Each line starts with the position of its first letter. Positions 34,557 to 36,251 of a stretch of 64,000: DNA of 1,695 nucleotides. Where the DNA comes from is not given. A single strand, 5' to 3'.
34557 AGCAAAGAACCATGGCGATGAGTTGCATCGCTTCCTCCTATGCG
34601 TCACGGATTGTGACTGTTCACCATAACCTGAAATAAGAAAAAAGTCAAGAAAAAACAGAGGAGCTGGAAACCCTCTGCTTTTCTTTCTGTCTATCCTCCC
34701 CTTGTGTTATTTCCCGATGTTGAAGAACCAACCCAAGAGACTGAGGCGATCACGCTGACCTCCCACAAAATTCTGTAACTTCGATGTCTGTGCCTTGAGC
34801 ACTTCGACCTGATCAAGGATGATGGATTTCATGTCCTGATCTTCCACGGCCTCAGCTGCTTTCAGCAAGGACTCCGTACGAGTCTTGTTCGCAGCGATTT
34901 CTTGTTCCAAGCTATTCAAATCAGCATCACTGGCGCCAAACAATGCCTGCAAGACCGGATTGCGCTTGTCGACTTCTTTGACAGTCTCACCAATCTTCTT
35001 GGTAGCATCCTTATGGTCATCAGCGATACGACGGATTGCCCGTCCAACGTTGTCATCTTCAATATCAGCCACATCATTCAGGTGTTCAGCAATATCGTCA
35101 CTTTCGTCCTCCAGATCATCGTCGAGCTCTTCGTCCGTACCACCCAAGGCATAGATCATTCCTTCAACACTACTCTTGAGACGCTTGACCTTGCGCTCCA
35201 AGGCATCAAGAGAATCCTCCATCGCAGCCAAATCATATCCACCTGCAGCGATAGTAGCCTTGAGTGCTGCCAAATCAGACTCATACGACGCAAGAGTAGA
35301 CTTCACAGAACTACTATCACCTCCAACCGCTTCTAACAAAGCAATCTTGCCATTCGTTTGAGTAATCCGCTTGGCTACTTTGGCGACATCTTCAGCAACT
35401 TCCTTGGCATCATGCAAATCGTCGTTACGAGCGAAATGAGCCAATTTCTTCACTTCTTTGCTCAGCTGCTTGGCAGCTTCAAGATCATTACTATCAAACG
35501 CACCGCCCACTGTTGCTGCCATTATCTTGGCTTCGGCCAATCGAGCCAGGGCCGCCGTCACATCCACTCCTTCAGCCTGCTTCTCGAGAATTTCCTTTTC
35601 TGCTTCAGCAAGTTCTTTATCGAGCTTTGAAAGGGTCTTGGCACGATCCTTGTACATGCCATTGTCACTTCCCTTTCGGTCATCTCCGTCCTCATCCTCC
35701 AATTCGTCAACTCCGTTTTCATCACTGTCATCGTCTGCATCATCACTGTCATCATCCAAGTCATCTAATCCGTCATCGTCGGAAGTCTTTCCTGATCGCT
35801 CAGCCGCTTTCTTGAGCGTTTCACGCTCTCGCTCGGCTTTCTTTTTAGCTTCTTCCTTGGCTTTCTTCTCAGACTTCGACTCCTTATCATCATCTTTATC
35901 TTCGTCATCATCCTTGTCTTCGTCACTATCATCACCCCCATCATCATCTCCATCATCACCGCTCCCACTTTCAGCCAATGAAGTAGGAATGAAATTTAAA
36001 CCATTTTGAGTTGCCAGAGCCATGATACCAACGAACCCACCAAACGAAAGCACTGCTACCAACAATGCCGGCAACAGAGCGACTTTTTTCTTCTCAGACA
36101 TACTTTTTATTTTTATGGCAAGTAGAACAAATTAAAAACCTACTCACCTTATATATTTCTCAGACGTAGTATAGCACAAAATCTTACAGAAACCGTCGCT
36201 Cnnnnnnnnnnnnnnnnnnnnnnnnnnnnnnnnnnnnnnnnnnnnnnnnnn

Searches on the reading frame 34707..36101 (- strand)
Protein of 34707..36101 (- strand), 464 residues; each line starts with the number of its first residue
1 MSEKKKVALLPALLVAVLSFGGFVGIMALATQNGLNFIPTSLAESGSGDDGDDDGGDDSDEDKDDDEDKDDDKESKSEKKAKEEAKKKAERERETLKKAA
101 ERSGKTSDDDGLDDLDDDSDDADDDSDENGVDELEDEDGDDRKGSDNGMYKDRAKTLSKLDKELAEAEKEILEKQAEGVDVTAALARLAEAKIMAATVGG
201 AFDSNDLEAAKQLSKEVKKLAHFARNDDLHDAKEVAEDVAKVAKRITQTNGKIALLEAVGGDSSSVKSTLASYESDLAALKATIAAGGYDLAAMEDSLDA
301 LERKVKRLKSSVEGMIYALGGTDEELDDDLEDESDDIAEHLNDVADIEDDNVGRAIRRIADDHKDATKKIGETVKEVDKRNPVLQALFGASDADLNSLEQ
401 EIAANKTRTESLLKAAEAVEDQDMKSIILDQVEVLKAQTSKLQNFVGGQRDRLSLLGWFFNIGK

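Call 4: search_protein_families(library=pfam, proteins=[window:34707-36101:-], max_evalue=0.1)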
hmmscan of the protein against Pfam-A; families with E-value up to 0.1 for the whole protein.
window:34707-36101:- (464 aa): 4 families
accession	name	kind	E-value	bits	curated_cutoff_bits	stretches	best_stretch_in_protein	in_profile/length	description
PF13801.11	Metal_resist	-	0.0071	16.9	29.2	0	265-316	60-111/125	Heavy-metal resistance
PF04513.17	Baculo_PEP_C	-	0.017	15.6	38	0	240-319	34-108/140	Baculovirus polyhedron envelope protein, PEP, C terminus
PF00730.31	HhH-GPD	-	0.021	15.6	26.2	0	366-430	17-76/108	HhH-GPD superfamily base excision DNA repair protein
PF13334.11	DUF4094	-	0.089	13.7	24.5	1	361-407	45-89/90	Domain of unknown function (DUF4094)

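Call 21: search_protein_families(library=ncbifam, proteins=[window:34710-36101:-], max_evalue=1)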
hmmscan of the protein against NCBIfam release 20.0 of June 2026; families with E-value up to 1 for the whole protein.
window:34710-36101:- (464 aa): 3 families
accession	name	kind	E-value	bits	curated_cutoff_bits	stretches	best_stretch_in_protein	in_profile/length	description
NF047584.1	LIC11612_FN_binding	equivalog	0.038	13.7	260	1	63-257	98-264/323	LIC11612 family fibronectin-binding protein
TIGR04527.1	mycoplas_twoTM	subfamily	0.12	12.1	125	0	252-363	62-145/248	MG_279/MG_280 family protein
NF047418.1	teichoic_AuxB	equivalog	0.3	10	300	1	10-110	130-242/345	lipoteichoic acid stability factor AuxB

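Call 28: find_related_loci(query=window:34710-36101:-, collection=genome_contigs, flank=10000)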
Query window:34710-36101:- (464 aa) in genome_contigs; peptide patterns used: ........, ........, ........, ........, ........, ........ (x = any residue, [..] = any of these).
480 stretches matched a pattern; 11 encode a relative of the query (tblastn E <= 1e-3); 11 distinct loci.
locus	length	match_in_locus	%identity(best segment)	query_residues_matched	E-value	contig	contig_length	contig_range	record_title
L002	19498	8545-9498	92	147-464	3e-178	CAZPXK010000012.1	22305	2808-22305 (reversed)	MAG TPA_asm: uncultured Bdellovibrionales bacterium isolate SRP342105_co1_301 genome assembly, contig: NODE_3087_length_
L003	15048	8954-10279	71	5-462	9e-158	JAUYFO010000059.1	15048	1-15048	MAG: Candidatus Moraniibacteriota bacterium isolate C21_metabat.bin.18 C21_k141_260530, whole genome shotgun sequence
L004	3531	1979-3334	64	5-462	9e-158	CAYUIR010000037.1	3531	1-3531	MAG TPA_asm: uncultured Bdellovibrionales bacterium isolate SRP219642_co6_142 genome assembly, contig: NODE_28299_length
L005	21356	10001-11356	64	5-462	5e-150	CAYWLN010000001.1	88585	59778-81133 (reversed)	MAG TPA_asm: uncultured Bdellovibrionales bacterium isolate SRP219642_co7_73 genome assembly, contig: NODE_291_length_88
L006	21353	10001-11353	60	5-462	4e-149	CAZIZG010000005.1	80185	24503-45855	MAG TPA_asm: uncultured Bdellovibrionales bacterium isolate SRP135725_co1_205 genome assembly, contig: NODE_184_length_8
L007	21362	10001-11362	61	5-462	2e-148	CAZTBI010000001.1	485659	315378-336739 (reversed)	MAG TPA_asm: uncultured Bdellovibrionales bacterium isolate SRP342105_co1_260 genome assembly, contig: NODE_7_length_485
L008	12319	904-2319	54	2-462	4e-145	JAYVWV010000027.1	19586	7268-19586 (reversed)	MAG: Candidatus Moraniibacteriota bacterium isolate GL82_UP_metabat_7 GL82_UP_metabat_7_26, whole genome shotgun sequenc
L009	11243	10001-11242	68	4-425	4e-123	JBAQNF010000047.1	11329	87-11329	MAG: Candidatus Moraniibacteriota bacterium isolate MFD12002_ilm_asm_bin7 k127_38494, whole genome shotgun sequence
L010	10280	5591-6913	40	15-462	3e-61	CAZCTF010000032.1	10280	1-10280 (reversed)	MAG TPA_asm: uncultured Bdellovibrionales bacterium isolate SRP342105_co2_88 genome assembly, contig: NODE_7040_length_1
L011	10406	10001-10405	79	147-280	7e-53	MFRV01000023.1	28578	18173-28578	MAG: Candidatus Moranbacteria bacterium RIFCSPHIGHO2_01_FULL_54_31 rifcsphigho2_01_scaffold_3449, whole genome shotgun s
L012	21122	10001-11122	40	86-462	1e-62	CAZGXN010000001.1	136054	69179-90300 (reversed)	MAG TPA_asm: uncultured Bdellovibrionales bacterium isolate ERP113451_co1_249 genome assembly, contig: NODE_43_length_13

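Call 45: find_related_loci(query=A3, collection=metagenome_contigs, flank=4000)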
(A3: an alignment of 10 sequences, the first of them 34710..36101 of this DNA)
Query A3 (464 aa) in metagenome_contigs; peptide patterns used: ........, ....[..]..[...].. (x = any residue, [..] = any of these).
600 stretches matched a pattern (row limit reached: there are more); 11 encode a relative of the query (tblastn E <= 1e-3); 11 distinct loci.
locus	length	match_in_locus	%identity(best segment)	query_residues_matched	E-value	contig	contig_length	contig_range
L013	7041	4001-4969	78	140-462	3e-155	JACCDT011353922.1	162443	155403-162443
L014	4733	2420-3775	64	5-462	4e-155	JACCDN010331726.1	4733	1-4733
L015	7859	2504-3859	64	5-462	2e-150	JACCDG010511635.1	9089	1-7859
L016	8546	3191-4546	64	5-462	2e-150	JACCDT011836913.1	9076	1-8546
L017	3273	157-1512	64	5-462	4e-157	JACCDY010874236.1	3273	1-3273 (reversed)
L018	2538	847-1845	68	115-462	2e-150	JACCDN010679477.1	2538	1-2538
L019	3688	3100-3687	80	147-341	2e-86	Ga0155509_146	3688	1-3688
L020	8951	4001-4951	77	147-462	4e-144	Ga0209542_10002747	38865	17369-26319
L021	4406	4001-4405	79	147-280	2e-53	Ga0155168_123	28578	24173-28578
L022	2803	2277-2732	48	170-321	2e-26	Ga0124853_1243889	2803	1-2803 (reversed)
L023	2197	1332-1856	47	1-175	5e-24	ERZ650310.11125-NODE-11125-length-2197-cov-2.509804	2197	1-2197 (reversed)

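Call 62: search_protein_families(library=pfam, proteins=[L003:10454-10981:+, L002:9693-10067:+, L020:5047-5799:+, L005:11467-12075:+], max_evalue=0.1)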
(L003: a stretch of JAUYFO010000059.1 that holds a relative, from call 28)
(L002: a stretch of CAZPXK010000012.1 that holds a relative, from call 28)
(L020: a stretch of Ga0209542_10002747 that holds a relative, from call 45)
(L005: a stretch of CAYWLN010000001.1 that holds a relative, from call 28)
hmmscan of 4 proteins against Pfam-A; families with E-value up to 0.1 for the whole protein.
L003:10454-10981:+ (176 aa): 0 families

L002:9693-10067:+ (125 aa): 0 families

L020:5047-5799:+ (251 aa): 1 family
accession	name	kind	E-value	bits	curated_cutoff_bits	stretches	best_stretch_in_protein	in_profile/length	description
PF12705.13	PDDEXK_1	-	6.1e-15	56.3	22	1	23-243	1-243/247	PD-(D/E)XK nuclease superfamily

L005:11467-12075:+ (203 aa): 1 family
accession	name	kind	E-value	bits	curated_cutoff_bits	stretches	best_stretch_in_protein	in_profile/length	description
PF18933.6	PsbP_2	-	4.4e-06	27.3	27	1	9-195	4-175/184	PsbP-like protein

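Call 95: search_protein_families(library=padloc, proteins=[L002:9693-10067:+, L003:10454-10981:+], max_evalue=0.1)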
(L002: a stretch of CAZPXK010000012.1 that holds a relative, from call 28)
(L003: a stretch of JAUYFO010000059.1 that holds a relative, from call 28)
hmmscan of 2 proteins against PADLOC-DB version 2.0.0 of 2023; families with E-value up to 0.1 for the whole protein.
L002:9693-10067:+ (125 aa): 0 families

L003:10454-10981:+ (176 aa): 0 families

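Call 96: search_protein_families(library=ncbifam, proteins=[L003:10454-10981:+, L002:9693-10067:+], max_evalue=0.1)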
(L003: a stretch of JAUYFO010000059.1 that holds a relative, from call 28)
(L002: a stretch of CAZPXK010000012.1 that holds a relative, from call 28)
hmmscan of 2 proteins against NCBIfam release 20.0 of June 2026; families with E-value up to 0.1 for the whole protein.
L003:10454-10981:+ (176 aa): 0 families

L002:9693-10067:+ (125 aa): 0 families
